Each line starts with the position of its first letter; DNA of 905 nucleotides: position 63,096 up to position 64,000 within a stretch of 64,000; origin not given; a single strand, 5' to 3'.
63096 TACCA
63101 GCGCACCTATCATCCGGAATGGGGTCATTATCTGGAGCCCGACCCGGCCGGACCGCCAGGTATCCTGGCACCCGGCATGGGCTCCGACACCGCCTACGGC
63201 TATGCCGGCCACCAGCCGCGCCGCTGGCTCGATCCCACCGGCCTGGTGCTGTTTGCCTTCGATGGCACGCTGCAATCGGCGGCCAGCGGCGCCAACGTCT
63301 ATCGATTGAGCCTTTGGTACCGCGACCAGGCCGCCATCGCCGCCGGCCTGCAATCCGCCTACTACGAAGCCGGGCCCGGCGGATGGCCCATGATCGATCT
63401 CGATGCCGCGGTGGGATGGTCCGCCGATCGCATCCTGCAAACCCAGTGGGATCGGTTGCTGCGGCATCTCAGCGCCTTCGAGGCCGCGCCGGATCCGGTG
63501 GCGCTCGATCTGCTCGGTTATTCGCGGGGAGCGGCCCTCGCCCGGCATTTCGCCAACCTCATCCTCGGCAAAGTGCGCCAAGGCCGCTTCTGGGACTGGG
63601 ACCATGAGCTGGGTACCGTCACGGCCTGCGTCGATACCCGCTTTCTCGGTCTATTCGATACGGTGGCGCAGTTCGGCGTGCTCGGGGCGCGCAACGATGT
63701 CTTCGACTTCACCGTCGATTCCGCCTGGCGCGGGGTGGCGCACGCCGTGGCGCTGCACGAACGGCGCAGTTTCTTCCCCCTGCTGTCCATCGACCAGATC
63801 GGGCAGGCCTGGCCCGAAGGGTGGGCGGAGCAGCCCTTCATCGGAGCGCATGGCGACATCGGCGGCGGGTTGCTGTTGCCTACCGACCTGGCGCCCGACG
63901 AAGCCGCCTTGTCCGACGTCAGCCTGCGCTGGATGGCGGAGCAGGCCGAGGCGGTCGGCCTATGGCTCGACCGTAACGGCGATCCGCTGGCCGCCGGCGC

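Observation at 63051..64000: Rhs cage carrying a Tle1/DUF2235-type lipase as its C-terminal cargo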

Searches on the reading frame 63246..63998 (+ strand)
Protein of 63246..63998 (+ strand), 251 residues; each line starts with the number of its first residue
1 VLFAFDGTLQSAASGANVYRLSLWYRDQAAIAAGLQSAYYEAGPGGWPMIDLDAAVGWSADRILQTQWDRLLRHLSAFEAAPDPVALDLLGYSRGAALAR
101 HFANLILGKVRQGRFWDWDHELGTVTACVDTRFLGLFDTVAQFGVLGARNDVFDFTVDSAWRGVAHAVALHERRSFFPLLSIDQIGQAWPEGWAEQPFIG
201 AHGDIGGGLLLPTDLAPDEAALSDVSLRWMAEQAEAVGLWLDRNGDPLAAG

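Call 5: search_protein_families(library=pfam, proteins=[window:63246-63998:+], max_evalue=1)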
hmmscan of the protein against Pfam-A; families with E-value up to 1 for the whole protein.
window:63246-63998:+ (251 aa): 2 families
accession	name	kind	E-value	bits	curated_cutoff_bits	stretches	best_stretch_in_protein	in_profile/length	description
PF09994.14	T6SS_Tle1-like_cat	-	1.7e-24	87.1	27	2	126-233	170-287/287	T6SS, Phospholipase effector Tle1-like, catalytic domain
PF24096.1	DUF7379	-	0.13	12.6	33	1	70-108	56-93/191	Domain of unknown function (DUF7379)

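Call 6: search_protein_families(library=ncbifam, proteins=[window:63246-63998:+], max_evalue=1)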
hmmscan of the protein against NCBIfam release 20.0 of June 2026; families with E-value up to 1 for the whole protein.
window:63246-63998:+ (251 aa): 0 families

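Call 40: predict_structure(alignment_id=A2)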
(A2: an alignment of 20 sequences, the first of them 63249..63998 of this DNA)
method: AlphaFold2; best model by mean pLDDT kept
length: 250 residues; sequences in the alignment: 20
mean_pLDDT: 84.3   pTM: 0.89
mean pLDDT of the five models: 84.3, 84.2, 83.1, 81.9, 80.6
residues with pLDDT >= 90: 132; 70-90: 70; 50-70: 46; < 50: 2
segments of 3 or more residues with pLDDT < 50: none
pLDDT, mean of each block of 10 residues (from residue 1): 80 75 90 92 62 81 96 96 96 93 98 97 97 93 86 92 90 69 71 87 63 60 88 93 61
secondary structure, 60 per line:
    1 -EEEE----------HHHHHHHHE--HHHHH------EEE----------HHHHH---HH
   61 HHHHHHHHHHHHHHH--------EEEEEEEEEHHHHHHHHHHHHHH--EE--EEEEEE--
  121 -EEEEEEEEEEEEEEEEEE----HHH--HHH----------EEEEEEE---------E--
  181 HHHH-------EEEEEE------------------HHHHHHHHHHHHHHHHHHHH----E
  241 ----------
elements in order: E2-5 H16-23 H27-31 E38-40 H51-55 H59-75 E84-92 H93-106 E113-118 E122-139 E162-168 H181-184 E192-197 H216-235

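Call 44: fold_search(model_id=the predicted structure, library=pdb)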
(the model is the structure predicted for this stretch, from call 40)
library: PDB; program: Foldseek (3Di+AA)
matches with E <= 10: 839; with E <= 0.001: 13
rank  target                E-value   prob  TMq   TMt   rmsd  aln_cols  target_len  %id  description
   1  4o5p_A                5.2e-09  1.00  0.69  0.26   6.6       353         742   19  Crystal structure of an uncharacterized protein from Pseudomonas aeruginosa (released 2014-08-13)
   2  4o5p_B                2.0e-08  1.00  0.69  0.26   5.4       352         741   21  Crystal structure of an uncharacterized protein from Pseudomonas aeruginosa (released 2014-08-13)
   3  6sjl_E                1.6e-07  1.00  0.46  0.24   7.9       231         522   27  Structure of the Tle1 effector bound to the VgrG spike from the Type 6 secretion system (released 2020-04-29)
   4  6ski_F                3.0e-07  1.00  0.47  0.25   8.5       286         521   23  The Tle hydrolase bound to the TTR domain of the VgrG spike of the Type 6 secretion system (released 2020-04-15)
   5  9j3f                  1.5e-06  1.00  0.62  0.25   6.2       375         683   19  The structure of phospholipase TleB (released 2025-08-06)
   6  9cel_D                4.6e-05  1.00  0.40  0.39   8.7       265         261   16  Juvenimicin Thioesterase (released 2024-09-18)
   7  4m0m                  5.6e-05  1.00  0.52  0.21   7.4       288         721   15  The crystal structure of a functionally unknown protein lpg2422 from Legionella pneumophila subsp. pneumophila str. Phil (released 2013-08-21)
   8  9cel_B                5.9e-05  1.00  0.41  0.41   8.0       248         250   16  Juvenimicin Thioesterase (released 2024-09-18)
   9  9cel_C                1.9e-04  1.00  0.41  0.40   7.4       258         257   14  Juvenimicin Thioesterase (released 2024-09-18)
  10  9cgo_B                2.9e-04  0.99  0.36  0.33  11.5       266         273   17  Tylosin thioesterase domain (TylG5 TE) (released 2024-09-18)
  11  2qjw_C                3.5e-04  1.00  0.41  0.55   6.8       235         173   15  CRYSTAL STRUCTURE OF A PUTATIVE HYDROLASE OF THE ALPHA/BETA SUPERFAMILY (XCC1541) FROM XANTHOMONAS CAMPESTRIS PV. CAMP (released 2007-07-24)
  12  2qjw_A                8.3e-04  1.00  0.40  0.53   6.9       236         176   15  CRYSTAL STRUCTURE OF A PUTATIVE HYDROLASE OF THE ALPHA/BETA SUPERFAMILY (XCC1541) FROM XANTHOMONAS CAMPESTRIS PV. CAMP (released 2007-07-24)
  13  5ja2_A                8.9e-04  0.97  0.35  0.10   9.0       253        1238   16  EntF, a Terminal Nonribosomal Peptide Synthetase Module Bound to the non-Native MbtH-Like Protein PA2412 (released 2016-09-14)
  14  1mn6_B                1.1e-03  0.93  0.34  0.31   9.7       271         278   16  Thioesterase Domain from Picromycin Polyketide Synthase, pH 7.6 (released 2003-02-04)
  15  9cgl_A                1.5e-03  0.75  0.29  0.27  12.7       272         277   15  Pikromycin Thioesterase Doubly Protected DAP (released 2024-09-18)
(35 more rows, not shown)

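Call 56: search_protein_representatives(protein=window:63249-63998:+)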
Query: 250 residues. Proteins with E-value up to 0.001 (for the whole library): 1766; up to 1e-10: 326; up to 1e-30: 56. The best 150 are listed.
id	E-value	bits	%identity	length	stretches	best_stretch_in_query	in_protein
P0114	1.1e-89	317.0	64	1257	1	1-243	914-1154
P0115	8.2e-80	284.6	56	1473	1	1-246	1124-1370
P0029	2.4e-69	250.3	91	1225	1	1-129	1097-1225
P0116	3.8e-69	249.7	53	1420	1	1-242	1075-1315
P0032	3.8e-62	226.7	47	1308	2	1-239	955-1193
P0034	5.7e-60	219.6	57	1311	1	1-240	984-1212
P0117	4.8e-56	206.7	52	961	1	1-240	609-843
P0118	1.4e-54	201.9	51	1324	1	1-238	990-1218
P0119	1.8e-54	201.6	50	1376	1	1-238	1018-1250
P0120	5.7e-54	199.9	51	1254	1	1-238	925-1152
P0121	1.4e-53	198.7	50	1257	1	1-240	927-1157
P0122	4.2e-53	197.1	49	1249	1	1-236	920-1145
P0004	6.1e-53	196.6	50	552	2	1-236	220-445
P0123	3.0e-52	194.3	53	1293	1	1-237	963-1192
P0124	1.5e-51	192.0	48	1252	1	1-240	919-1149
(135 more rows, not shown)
